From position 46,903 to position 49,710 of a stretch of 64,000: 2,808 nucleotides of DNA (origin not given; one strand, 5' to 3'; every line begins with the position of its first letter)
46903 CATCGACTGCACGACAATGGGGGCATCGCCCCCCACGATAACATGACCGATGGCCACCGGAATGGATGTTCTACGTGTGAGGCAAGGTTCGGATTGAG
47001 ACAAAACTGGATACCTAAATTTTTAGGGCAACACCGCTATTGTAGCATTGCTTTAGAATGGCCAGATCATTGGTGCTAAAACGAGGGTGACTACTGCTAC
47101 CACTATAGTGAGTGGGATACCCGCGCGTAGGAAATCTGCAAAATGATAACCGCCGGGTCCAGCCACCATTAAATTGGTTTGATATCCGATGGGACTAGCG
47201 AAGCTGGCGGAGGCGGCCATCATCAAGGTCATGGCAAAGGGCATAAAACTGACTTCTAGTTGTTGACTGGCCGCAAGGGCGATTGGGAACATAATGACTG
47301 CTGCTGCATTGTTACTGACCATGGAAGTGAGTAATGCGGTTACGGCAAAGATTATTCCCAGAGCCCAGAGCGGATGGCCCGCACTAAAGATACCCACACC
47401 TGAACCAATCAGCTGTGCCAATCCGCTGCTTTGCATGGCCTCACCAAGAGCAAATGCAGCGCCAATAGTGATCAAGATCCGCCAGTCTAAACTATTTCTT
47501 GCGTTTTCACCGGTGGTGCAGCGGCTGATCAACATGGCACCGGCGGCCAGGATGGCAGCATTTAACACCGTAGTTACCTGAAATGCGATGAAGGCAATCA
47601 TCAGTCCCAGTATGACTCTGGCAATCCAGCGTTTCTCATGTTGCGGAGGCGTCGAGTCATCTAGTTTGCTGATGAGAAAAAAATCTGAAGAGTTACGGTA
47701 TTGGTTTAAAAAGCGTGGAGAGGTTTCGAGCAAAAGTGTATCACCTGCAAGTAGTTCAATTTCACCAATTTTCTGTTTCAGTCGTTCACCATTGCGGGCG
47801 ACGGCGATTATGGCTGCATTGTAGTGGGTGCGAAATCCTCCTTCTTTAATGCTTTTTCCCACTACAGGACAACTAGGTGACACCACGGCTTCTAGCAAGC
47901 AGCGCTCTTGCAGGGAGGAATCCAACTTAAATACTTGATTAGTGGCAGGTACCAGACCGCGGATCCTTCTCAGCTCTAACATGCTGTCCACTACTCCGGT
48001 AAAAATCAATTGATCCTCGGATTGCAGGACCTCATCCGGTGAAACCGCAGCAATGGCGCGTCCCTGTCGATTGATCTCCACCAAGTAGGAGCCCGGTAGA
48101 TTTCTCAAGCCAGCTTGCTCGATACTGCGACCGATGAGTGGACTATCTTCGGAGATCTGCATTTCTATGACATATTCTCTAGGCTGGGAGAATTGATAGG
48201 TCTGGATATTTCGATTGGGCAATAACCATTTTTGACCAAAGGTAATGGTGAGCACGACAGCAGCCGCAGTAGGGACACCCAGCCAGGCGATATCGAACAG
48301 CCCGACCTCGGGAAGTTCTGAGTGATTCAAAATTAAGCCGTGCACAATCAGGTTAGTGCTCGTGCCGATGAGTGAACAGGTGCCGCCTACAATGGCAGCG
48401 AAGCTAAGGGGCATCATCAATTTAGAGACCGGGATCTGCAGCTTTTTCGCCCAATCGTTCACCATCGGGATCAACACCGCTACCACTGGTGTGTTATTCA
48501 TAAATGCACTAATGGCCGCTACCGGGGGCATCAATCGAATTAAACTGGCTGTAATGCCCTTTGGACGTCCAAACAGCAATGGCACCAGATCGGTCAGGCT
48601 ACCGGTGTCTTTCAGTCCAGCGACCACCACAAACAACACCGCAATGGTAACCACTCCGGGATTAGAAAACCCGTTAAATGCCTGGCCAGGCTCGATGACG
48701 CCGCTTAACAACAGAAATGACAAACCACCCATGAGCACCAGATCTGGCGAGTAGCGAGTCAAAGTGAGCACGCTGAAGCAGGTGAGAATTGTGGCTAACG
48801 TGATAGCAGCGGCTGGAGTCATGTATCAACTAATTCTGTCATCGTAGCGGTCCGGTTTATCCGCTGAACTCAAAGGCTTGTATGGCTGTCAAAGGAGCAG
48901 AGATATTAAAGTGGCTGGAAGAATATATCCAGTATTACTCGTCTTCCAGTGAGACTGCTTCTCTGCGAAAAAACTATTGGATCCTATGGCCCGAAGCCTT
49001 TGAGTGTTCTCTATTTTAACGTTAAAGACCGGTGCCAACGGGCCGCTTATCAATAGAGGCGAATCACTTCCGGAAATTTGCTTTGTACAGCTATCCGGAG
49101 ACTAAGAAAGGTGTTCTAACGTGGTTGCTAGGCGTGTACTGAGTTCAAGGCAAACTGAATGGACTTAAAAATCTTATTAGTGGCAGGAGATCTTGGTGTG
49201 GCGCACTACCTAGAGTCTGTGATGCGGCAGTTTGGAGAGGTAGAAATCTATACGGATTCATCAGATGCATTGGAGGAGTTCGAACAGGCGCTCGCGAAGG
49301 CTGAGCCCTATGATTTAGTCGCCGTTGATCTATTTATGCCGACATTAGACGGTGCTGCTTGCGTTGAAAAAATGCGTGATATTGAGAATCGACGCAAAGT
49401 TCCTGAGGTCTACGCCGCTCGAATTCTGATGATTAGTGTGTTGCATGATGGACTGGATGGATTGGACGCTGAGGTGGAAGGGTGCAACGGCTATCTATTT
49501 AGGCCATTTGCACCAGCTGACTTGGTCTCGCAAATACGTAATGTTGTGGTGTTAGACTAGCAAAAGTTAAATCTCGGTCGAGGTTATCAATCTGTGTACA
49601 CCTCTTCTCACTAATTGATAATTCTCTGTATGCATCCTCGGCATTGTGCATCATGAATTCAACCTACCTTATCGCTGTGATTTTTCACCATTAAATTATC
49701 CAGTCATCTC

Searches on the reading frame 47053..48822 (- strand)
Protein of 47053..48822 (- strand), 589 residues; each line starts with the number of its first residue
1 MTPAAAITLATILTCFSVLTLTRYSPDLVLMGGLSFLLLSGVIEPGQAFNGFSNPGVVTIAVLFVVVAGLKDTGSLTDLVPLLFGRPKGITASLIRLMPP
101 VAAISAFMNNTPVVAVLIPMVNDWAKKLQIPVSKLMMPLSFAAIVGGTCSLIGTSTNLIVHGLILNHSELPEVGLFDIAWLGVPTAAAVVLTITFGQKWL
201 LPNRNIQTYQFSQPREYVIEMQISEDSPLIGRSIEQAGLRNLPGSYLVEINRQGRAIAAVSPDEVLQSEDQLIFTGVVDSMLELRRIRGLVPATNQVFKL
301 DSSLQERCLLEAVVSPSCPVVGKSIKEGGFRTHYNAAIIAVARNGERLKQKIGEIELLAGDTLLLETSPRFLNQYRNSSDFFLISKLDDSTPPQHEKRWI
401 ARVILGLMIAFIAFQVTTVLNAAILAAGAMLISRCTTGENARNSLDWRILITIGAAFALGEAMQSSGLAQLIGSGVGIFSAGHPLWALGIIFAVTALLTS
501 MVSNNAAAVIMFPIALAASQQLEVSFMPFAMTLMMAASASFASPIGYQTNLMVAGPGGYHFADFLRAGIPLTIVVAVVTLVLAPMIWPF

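Call 44: search_protein_families(library=ncbifam, proteins=[window:47053-48822:-], max_evalue=0.00001)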
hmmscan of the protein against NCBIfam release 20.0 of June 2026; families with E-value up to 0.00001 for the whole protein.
window:47053-48822:- (589 aa): 3 families
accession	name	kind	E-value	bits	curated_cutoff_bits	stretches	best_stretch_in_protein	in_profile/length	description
TIGR00785.1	dass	subfamily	1.9e-24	86.2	198.6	1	399-585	250-442/444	DASS family sodium-coupled anion symporter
NF040989.1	MamN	equivalog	1.5e-12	47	500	2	21-157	246-381/437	magnetosome biogenesis transporter MamN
NF007039.0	PRK09496.3-2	equivalog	2.6e-07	29.8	293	0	206-286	141-218/446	Trk system potassium transporter TrkA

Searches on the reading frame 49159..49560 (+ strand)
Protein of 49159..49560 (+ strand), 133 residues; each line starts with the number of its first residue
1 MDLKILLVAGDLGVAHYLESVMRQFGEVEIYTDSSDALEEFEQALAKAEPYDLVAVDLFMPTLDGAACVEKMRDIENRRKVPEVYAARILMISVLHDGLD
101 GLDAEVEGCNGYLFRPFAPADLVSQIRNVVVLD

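Call 44: search_protein_families(library=ncbifam, proteins=[window:49159-49560:+], max_evalue=0.00001)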
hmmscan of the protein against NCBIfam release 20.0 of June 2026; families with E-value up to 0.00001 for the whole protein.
window:49159-49560:+ (133 aa): 23 families
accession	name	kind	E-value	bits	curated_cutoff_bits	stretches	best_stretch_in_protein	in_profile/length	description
NF007005.1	PRK09468.1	equivalog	1.9e-09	37.3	331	1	3-130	4-119/237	osmolarity response regulator transcription factor OmpR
NF047465.1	hybrid_HK_LvrA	exception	3.4e-09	35.3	1200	1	6-132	471-586/819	hybrid histidine kinase/response regulator LvrA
NF045944.1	ResRegRpaBCyano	equivalog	6.3e-09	35.5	330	1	20-130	15-112/229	response regulator transcription factor RpaB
NF052445.1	RespRegMctR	equivalog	6.6e-09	35.5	300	1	3-129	2-118/205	two-component system response regulator MctR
NF041733.1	resp_reg_CseB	equivalog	6.7e-09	35.5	350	1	4-130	2-115/228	two-component system response regulator CseB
NF040689.1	MtrAB_MtrA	equivalog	7.3e-09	35.3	300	1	5-128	1-111/219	MtrAB system response regulator MtrA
NF045717.1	DVU0259_DivK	exception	1.2e-08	35.2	160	1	1-130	1-116/117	DVU0259 family response regulator domain-containing protein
NF007928.2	PRK10643.1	equivalog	1.7e-08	34.4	330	1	4-130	2-116/216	two-component system response regulator PmrA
TIGR01387.1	cztR_silR_copR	subfamily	2e-08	34.1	279.2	1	5-129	1-113/218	heavy metal response regulator transcription factor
NF041866.1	EpsW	equivalog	2.5e-08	33.6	200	1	16-130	19-125/131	exopolysaccharide biosynthesis response regulator EpsW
NF007935.0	PRK10651.1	equivalog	5.6e-08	32.2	250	1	27-129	31-123/216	two-component system response regulator NarL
NF011874.0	PRK15347.1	equivalog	2e-07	29.5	852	1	3-126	691-806/921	two component system sensor kinase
TIGR02875.1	spore_0_A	equivalog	2.4e-07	30.2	200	1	4-130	4-122/262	sporulation transcription factor Spo0A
NF052596.1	RR_EAL_PvrR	equivalog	3.1e-07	29.3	580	1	3-87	4-85/398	response regulator cyclic di-GMP phosphodiesterase PvrR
NF051850.1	RespRegRprY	equivalog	3.2e-07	30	370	1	3-129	5-119/234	response regulator transcription factor RprY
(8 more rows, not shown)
